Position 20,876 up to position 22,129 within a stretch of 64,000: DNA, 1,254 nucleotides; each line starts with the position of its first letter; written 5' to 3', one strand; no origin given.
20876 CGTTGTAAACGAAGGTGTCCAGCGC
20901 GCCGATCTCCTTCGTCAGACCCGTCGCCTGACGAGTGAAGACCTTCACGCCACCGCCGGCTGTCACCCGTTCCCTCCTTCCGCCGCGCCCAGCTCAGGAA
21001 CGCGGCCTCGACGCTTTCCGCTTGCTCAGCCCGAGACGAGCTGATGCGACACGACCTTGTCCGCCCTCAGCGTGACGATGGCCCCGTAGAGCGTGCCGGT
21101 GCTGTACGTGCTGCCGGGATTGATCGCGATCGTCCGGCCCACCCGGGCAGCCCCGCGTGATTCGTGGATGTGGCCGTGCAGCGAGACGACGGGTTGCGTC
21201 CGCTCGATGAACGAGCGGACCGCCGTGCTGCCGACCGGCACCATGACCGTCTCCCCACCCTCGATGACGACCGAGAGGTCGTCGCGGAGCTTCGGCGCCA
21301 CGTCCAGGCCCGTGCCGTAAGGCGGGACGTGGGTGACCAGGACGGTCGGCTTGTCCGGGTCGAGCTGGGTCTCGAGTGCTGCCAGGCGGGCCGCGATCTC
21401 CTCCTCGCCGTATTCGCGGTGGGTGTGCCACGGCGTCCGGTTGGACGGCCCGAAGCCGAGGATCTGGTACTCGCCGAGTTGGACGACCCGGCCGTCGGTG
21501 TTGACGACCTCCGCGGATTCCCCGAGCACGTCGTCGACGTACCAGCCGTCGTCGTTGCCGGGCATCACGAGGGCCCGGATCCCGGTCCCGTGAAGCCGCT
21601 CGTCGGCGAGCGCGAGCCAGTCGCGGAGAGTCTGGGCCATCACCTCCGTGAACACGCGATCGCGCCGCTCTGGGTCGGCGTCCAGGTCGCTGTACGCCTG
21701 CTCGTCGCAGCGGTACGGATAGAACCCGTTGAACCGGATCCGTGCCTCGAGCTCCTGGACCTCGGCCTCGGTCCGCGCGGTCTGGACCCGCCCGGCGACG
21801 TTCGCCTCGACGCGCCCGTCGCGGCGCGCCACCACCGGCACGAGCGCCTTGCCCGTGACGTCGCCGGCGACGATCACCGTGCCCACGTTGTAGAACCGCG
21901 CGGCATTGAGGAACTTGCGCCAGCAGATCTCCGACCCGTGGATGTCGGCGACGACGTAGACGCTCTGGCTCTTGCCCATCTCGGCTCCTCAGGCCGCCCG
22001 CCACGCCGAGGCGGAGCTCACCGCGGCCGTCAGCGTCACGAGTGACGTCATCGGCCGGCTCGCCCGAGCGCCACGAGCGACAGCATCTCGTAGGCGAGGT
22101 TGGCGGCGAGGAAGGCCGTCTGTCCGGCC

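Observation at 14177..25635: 11-kb co-directional PucR-headed island of unknown substrate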

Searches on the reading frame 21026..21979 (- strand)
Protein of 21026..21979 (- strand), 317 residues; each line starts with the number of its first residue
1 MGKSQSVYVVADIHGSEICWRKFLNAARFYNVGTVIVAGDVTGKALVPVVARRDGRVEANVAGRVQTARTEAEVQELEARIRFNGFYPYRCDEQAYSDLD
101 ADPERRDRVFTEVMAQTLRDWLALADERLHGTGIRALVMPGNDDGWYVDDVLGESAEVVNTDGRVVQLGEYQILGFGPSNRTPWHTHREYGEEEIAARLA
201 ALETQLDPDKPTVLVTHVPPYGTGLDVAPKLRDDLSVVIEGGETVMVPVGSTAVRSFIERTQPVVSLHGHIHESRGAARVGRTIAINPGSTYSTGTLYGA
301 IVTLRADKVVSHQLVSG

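Call 5: search_protein_families(library=pfam, proteins=[window:21026-21979:-], max_evalue=0.001)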
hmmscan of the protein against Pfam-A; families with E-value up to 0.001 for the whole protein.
window:21026-21979:- (317 aa): 2 families
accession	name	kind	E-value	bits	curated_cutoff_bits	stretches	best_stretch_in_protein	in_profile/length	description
PF12850.12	Metallophos_2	-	5.4e-07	30.2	27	0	253-293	95-137/154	Calcineurin-like phosphoesterase superfamily domain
PF00149.33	Metallophos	-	2.8e-05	25.1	21.5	0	185-273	109-190/191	Calcineurin-like phosphoesterase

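Call 6: search_protein_families(library=ncbifam, proteins=[window:21026-21979:-], max_evalue=0.001)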
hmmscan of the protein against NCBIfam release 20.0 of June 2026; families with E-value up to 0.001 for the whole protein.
window:21026-21979:- (317 aa): 2 families
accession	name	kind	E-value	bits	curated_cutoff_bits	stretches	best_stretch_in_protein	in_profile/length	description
TIGR00040.1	yfcE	subfamily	0.00025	21.2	56.25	0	7-53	3-46/158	YfcE family phosphodiesterase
NF006988.0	PRK09453.1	equivalog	0.00031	20.6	117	0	7-41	3-37/183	phosphodiesterase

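Call 8: find_homologous_proteins(query=window:21026-21979:-, max_evalue=0.00001)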
Query window:21026-21979:- (317 aa): 7322 proteins with E <= 0.00001 among 8000 candidates; the best 120 are listed.
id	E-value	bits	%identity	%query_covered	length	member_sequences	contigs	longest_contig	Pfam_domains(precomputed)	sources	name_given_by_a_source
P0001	4.2e-189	645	89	100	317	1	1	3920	PF12850.13,PF00149.34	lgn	-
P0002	7.7e-189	644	89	100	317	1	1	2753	PF12850.13,PF00149.34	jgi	jgi:Icc-related predicted phosphoesterase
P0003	2.9e-186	636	87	100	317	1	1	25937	PF12850.13,PF00149.34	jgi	jgi:Icc-related predicted phosphoesterase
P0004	2.8e-180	616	87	97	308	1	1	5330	PF12850.13,PF00149.34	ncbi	-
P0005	1.2e-176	604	81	100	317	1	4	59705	PF12850.13,PF00149.34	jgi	jgi:Icc-related predicted phosphoesterase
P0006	1.2e-175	601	81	100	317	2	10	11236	PF12850.13,PF00149.34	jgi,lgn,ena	-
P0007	3.5e-174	596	100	85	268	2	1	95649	-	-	-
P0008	1.5e-173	594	79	100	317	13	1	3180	PF12850.13,PF00149.34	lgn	-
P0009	4.0e-173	593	79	100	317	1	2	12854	PF12850.13,PF00149.34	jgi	jgi:Icc-related predicted phosphoesterase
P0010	1.1e-170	585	79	100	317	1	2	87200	PF12850.13,PF00149.34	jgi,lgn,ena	-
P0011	2.2e-170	584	79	100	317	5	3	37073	PF12850.13,PF00149.34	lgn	-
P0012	3.0e-170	583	79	100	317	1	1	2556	PF12850.13,PF00149.34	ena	-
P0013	5.3e-170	582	79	100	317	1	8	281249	PF12850.13,PF00149.34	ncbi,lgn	ncbi:MAG: metallophosphoesterase family protein [Chloroflexota bacterium]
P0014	6.1e-170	582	79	100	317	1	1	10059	PF12850.13,PF00149.34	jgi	-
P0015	1.9e-169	581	79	100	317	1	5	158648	PF12850.13,PF00149.34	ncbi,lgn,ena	-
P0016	3.4e-169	580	79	100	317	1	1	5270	PF12850.13,PF00149.34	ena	-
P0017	3.4e-169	580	79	100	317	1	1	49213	PF12850.13,PF00149.34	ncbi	-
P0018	8.5e-169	578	79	100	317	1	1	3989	PF12850.13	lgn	-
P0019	3.2e-168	577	79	100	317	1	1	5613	PF12850.13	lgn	-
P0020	5.3e-168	576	78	100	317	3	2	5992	PF12850.13,PF00149.34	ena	-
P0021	1.4e-167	575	78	100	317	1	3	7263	PF12850.13,PF00149.34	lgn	-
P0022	1.9e-167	574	78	100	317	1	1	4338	PF12850.13,PF00149.34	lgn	-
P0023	2.2e-167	574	77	100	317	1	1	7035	PF12850.13,PF00149.34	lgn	-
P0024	5.4e-167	573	78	100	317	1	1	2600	PF12850.13,PF00149.34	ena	-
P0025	1.1e-166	572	78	100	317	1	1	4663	PF12850.13,PF00149.34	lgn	-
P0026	1.2e-165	568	78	100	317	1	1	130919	PF12850.13,PF00149.34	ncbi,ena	-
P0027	1.4e-165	568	77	100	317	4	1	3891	PF12850.13,PF00149.34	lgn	-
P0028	3.0e-165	567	75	100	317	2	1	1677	PF12850.13,PF00149.34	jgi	-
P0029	7.9e-165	565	77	100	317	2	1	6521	PF12850.13,PF00149.34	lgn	-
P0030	8.9e-165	565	78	100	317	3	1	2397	PF12850.13,PF00149.34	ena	-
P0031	4.5e-164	563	78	100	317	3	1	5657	PF12850.13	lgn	-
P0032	6.6e-164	562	76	100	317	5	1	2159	PF12850.13,PF00149.34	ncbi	-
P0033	7.0e-164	562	77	100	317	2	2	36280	PF00149.34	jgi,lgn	jgi:Icc-related predicted phosphoesterase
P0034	6.9e-162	556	77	100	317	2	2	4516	PF12850.13,PF00149.34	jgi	-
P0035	1.8e-160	551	77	100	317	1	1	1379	PF12850.13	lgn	-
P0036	3.4e-160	550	76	100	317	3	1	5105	PF12850.13,PF00149.34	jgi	jgi:Icc-related predicted phosphoesterase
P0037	2.5e-159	547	75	100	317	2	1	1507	PF12850.13,PF00149.34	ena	-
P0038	2.6e-159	547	74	100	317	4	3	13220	PF12850.13,PF00149.34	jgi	jgi:Icc-related predicted phosphoesterase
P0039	6.1e-159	546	75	100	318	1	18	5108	PF12850.13,PF00149.34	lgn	-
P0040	9.1e-159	546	75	100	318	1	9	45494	PF12850.13,PF00149.34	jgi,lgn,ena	jgi:Icc-related predicted phosphoesterase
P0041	9.3e-159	545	75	100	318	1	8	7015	PF12850.13,PF00149.34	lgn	-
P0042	1.1e-158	545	74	100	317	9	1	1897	PF12850.13,PF00149.34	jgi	jgi:Icc-related predicted phosphoesterase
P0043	1.8e-158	545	77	100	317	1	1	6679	PF12850.13,PF00149.34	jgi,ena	-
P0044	2.2e-158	544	75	100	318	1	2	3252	PF12850.13,PF00149.34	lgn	-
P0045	4.1e-158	543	74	100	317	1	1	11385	PF12850.13,PF00149.34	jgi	jgi:Icc-related predicted phosphoesterase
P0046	7.2e-158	543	73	100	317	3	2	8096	PF12850.13,PF00149.34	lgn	-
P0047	8.4e-158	542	74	100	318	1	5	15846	PF12850.13,PF00149.34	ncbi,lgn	-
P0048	1.1e-157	542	74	100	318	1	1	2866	PF12850.13,PF00149.34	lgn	-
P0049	1.2e-157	542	74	100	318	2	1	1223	PF12850.13,PF00149.34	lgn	-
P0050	1.6e-157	541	74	100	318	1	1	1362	PF12850.13,PF00149.34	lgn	-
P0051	4.7e-157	540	73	100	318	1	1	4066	PF12850.13,PF00149.34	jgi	jgi:Icc-related predicted phosphoesterase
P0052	1.0e-156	539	73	100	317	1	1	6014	PF12850.13,PF00149.34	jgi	jgi:Icc-related predicted phosphoesterase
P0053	1.0e-156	539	73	100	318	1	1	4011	PF12850.13,PF00149.34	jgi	jgi:Icc-related predicted phosphoesterase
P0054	1.0e-155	535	75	98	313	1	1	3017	PF12850.13,PF00149.34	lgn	-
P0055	2.4e-155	534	72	100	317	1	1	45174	PF12850.13,PF00149.34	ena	-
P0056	2.4e-155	534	74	100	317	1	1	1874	PF12850.13,PF00149.34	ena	-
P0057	4.5e-154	530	73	99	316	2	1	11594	PF12850.13,PF00149.34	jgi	jgi:Icc-related predicted phosphoesterase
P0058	2.9e-151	521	70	100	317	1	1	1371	PF12850.13,PF00149.34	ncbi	-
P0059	6.3e-151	520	73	100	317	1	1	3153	PF12850.13,PF00149.34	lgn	-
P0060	8.6e-151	519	73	100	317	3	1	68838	PF12850.13,PF00149.34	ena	-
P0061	1.9e-150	518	70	100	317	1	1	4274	PF12850.13,PF00149.34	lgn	-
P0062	2.5e-150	518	72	99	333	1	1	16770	PF12850.13,PF00149.34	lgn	-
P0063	1.2e-149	516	69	100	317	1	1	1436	PF12850.13,PF00149.34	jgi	jgi:uncharacterized protein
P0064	3.0e-147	508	70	100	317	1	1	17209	PF12850.13,PF00149.34,PF14582.12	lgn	-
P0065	6.5e-147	507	69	100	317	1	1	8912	PF12850.13,PF00149.34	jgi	jgi:Icc-related predicted phosphoesterase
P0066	8.6e-147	506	70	100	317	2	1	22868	PF12850.13,PF00149.34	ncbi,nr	ncbi:MAG TPA: hypothetical protein VFS32_09350 [Candidatus Limnocylindrales bacterium]|nr:hypothetic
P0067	6.5e-145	500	71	100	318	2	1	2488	PF12850.13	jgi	jgi:Icc-related predicted phosphoesterase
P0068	1.7e-144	499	70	100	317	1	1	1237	PF12850.13,PF00149.34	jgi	jgi:Icc-related predicted phosphoesterase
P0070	1.0e-141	490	68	100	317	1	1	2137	PF00149.34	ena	-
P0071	1.4e-141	489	69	99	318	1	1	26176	PF00149.34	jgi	jgi:Icc-related predicted phosphoesterase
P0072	1.5e-141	489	68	100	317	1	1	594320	PF00149.34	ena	-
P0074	2.9e-140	485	68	99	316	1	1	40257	PF00149.34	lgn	-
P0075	6.6e-140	484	68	100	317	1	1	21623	PF00149.34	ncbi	-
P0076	4.7e-138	477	68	100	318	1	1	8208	PF00149.34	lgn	-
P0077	8.5e-138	477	69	98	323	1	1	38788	PF00149.34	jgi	jgi:Icc-related predicted phosphoesterase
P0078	2.2e-136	472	66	100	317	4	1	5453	PF12850.13,PF00149.34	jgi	jgi:Icc-related predicted phosphoesterase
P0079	1.4e-132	460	67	100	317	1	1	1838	PF12850.13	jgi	jgi:Icc-related predicted phosphoesterase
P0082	8.0e-113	395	56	98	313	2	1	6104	PF00149.34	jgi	jgi:uncharacterized protein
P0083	1.4e-112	394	56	100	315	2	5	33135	PF12850.13,PF00149.34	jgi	jgi:Icc-related predicted phosphoesterase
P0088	4.6e-110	386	55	98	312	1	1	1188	PF12850.13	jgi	jgi:Icc-related predicted phosphoesterase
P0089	1.1e-109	384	54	98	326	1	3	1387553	PF12850.13,PF00149.34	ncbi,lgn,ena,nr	ncbi:hypothetical protein HRbin28_00926 [bacterium HR28]|nr:hypothetical protein HRbin28_00926 [bact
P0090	1.4e-109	384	56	98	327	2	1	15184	PF00149.34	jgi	-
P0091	1.8e-109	384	55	99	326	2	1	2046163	PF12850.13,PF00149.34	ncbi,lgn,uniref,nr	ncbi:metallophosphoesterase [Thermomicrobium sp. 4228-Ro]|uniref:metallophosphoesterase family prote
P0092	3.0e-109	383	54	98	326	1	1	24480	PF00149.34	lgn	-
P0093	5.7e-109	382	54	98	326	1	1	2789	PF12850.13,PF00149.34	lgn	-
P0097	1.2e-108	381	55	98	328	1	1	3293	PF12850.13,PF00149.34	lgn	-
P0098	1.5e-108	381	54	98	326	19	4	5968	PF12850.13,PF00149.34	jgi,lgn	-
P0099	2.1e-108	380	56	98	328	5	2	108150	PF12850.13,PF00149.34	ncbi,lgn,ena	-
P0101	5.2e-108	379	56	98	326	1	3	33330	PF12850.13,PF00149.34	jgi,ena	-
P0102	5.4e-108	379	55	98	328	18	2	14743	PF12850.13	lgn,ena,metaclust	metaclust:\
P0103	6.2e-108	379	55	98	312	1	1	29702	PF12850.13,PF14582.12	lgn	-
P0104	7.2e-108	378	56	98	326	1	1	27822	PF12850.13,PF00149.34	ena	-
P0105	7.2e-108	378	56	98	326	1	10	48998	PF12850.13,PF00149.34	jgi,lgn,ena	-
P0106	8.8e-108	378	56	99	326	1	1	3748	PF12850.13,PF00149.34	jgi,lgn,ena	-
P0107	9.5e-108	378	56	98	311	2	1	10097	PF12850.13,PF14582.12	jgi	jgi:uncharacterized protein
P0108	9.9e-108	378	56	98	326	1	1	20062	PF12850.13,PF00149.34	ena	-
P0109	1.2e-107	378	56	99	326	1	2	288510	PF12850.13,PF00149.34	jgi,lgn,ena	-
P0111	1.3e-107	377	56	98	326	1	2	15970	PF12850.13,PF00149.34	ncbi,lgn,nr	ncbi:MAG: metallophosphoesterase [Thermomicrobium sp.]|nr:metallophosphoesterase [Thermomicrobium sp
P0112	1.4e-107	377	56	98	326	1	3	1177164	PF12850.13,PF00149.34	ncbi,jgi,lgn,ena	-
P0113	1.5e-107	377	55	98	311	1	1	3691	PF12850.13,PF14582.12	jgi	jgi:uncharacterized protein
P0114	1.6e-107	377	57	98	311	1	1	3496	PF12850.13,PF00149.34,PF14582.12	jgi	jgi:uncharacterized protein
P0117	2.4e-107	377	55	98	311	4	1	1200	PF12850.13,PF14582.12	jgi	jgi:Icc-related predicted phosphoesterase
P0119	2.6e-107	377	56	98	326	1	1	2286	PF12850.13,PF00149.34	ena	-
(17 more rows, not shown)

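Call 9: search_solved_structures(query=window:21026-21979:-, max_evalue=1, show_alignments=1)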
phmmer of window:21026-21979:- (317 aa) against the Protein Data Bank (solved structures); distinct sequences matched with E-value up to 1: 2.
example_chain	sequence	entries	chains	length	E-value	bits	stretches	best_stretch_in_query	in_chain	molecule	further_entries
2yvt_A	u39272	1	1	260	0.079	15.2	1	250-290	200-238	Hypothetical protein aq_1956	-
1h3i_A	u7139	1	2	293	0.88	11.7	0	125-172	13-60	HISTONE H3 LYSINE 4 SPECIFIC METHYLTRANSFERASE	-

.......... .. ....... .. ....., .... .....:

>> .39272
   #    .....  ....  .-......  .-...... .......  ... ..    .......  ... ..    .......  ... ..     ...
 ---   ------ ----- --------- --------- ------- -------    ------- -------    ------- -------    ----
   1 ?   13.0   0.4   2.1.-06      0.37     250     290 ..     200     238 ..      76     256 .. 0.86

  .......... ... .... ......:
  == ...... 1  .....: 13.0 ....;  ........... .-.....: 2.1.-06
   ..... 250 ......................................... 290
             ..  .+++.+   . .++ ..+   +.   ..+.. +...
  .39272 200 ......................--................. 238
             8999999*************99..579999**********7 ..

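Call 10: find_encoding_contigs(protein=P0013, flank=10000, max_places=3)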
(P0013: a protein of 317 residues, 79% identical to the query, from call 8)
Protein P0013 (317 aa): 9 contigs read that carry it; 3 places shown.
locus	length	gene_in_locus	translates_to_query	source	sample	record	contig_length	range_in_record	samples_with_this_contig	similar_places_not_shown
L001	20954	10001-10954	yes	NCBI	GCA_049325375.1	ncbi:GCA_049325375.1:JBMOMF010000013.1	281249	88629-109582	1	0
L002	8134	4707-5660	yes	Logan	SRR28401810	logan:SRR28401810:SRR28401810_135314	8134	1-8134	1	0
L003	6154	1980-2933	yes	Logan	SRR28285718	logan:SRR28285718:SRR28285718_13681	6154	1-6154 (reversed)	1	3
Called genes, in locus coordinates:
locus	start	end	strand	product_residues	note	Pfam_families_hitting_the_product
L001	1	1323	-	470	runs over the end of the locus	PF01425:Amidase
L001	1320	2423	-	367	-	PF08240:ADH_N, PF16912:Glu_dehyd_C (weak), PF00107:ADH_zinc_N, PF13602:ADH_zinc_N_2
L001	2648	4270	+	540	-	PF07905:PucR, PF13556:HTH_30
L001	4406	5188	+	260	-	-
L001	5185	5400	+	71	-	-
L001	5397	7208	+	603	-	PF13476:AAA_23 (faint), PF13555:AAA_29 (faint), PF20703:nSTAND1 (faint), PF00005:ABC_tran, PF02463:SMC_N (faint), PF13401:AAA_22 (faint), PF13304:AAA_21, PF00005:ABC_tran, +1 more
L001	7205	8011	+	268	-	PF02361:CbiQ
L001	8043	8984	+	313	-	PF00491:Arginase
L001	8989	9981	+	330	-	PF00491:Arginase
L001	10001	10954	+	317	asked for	PF00149:Metallophos (faint), PF12850:Metallophos_2 (faint)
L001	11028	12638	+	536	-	PF13520:AA_permease_2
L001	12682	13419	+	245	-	PF23441:SDR (weak), PF00106:adh_short, PF08659:KR, PF13561:adh_short_C2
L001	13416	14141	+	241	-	PF00106:adh_short, PF01370:Epimerase (weak), PF08659:KR (faint), PF13561:adh_short_C2, PF23441:SDR (weak)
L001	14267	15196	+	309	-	PF01522:Polysacc_deac_1, PF10096:DUF2334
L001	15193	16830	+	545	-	PF00324:AA_permease (weak), PF13520:AA_permease_2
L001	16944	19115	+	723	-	PF05496:RuvB_N (weak), PF00004:AAA, PF07728:AAA_5 (faint), PF17862:AAA_lid_3, PF01434:Peptidase_M41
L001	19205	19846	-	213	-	PF01865:PhoU_div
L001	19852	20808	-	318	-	PF01384:PHO4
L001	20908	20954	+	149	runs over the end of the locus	PF01925:TauE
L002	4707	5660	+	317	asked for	PF00149:Metallophos (faint), PF12850:Metallophos_2 (faint)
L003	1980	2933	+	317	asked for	PF00149:Metallophos (faint), PF12850:Metallophos_2 (faint)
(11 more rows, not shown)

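Call 11: find_encoding_contigs(protein=P0091, flank=10000, max_places=2)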
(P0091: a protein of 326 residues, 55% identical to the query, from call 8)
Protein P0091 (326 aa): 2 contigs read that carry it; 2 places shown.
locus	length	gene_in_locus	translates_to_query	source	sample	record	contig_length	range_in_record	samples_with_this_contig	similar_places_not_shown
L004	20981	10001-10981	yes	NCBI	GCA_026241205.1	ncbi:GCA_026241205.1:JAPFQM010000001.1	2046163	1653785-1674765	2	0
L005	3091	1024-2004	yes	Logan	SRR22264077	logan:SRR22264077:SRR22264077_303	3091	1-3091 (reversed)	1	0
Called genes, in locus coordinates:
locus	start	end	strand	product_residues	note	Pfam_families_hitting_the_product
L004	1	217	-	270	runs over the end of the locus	PF00106:adh_short, PF13561:adh_short_C2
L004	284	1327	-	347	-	-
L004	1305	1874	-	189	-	-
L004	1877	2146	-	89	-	-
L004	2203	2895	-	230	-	PF01144:CoA_trans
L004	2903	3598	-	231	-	PF01144:CoA_trans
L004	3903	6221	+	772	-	PF00580:UvrD-helicase, PF13604:AAA_30 (faint), PF01443:Viral_helicase1 (faint), PF13245:AAA_19, PF13361:UvrD_C, PF13538:UvrD_C_2, PF21196:PcrA_UvrD_tudor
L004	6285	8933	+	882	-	PF01326:PPDK_N, PF00391:PEP-utilizers, PF02896:PEP-utilizers_C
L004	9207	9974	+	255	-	-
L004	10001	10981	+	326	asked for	PF00149:Metallophos (faint), PF12850:Metallophos_2 (faint)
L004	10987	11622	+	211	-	PF04199:Cyclase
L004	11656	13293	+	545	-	PF00324:AA_permease, PF13520:AA_permease_2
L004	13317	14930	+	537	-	PF13520:AA_permease_2, PF00324:AA_permease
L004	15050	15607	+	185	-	PF06146:PsiE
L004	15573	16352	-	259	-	-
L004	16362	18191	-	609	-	PF00069:Pkinase, PF07714:PK_Tyr_Ser-Thr, PF01636:APH (faint), PF03109:ABC1 (weak), PF14531:Kinase-like (weak), PF03793:PASTA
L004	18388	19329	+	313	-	PF00291:PALP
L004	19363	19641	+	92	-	PF02597:ThiS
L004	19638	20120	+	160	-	PF14464:Prok-JAB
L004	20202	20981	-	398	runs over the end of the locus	PF00581:Rhodanese, PF00899:ThiF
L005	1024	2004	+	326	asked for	PF00149:Metallophos (faint), PF12850:Metallophos_2 (faint)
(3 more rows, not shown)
